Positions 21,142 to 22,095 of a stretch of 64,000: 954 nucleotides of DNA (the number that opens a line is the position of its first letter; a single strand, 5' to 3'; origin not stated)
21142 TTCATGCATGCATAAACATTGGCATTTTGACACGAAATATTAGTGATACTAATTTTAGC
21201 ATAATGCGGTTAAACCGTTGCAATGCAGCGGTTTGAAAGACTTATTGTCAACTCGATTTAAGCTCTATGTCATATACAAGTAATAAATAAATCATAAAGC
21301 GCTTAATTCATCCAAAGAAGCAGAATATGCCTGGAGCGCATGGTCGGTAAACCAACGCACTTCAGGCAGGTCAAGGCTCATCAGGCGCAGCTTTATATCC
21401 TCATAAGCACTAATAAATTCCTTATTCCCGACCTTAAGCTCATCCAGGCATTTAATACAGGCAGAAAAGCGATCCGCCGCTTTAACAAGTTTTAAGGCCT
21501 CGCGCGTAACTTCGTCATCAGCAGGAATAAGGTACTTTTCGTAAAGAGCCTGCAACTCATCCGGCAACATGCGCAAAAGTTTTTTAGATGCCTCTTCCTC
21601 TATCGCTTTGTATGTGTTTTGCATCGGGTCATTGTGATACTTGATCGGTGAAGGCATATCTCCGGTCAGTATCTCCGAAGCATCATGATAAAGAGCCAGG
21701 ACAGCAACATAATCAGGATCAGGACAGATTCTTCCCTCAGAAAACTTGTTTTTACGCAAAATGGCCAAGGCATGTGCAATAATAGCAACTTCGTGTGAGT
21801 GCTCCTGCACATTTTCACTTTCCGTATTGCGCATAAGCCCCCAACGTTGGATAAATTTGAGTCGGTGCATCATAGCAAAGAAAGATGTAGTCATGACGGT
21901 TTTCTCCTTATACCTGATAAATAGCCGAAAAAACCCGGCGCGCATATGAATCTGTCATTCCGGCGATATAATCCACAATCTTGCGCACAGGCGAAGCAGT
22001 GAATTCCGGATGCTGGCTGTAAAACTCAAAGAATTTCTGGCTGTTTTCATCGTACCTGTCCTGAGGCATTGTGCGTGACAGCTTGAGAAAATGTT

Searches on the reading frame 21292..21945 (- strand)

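Call 3: search_protein_families(library=pfam, proteins=[window:21292-21945:-], max_evalue=1)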
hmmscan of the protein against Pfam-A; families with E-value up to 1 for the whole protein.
window:21292-21945:- (217 aa): 4 families
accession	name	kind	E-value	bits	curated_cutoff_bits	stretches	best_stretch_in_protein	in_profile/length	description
PF12917.13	YfbR-like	-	2.1e-70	236.5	25.9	1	21-207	1-182/182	5'-deoxynucleotidase YfbR-like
PF13023.12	HD_3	-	2.5e-15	57.2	22.5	1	27-177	2-142/165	HD domain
PF01966.28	HD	-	6.3e-08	33.4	22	1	47-162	2-115/116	HD domain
PF07408.16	DUF1507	-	0.11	12.8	25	0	114-137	59-82/85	Protein of unknown function (DUF1507)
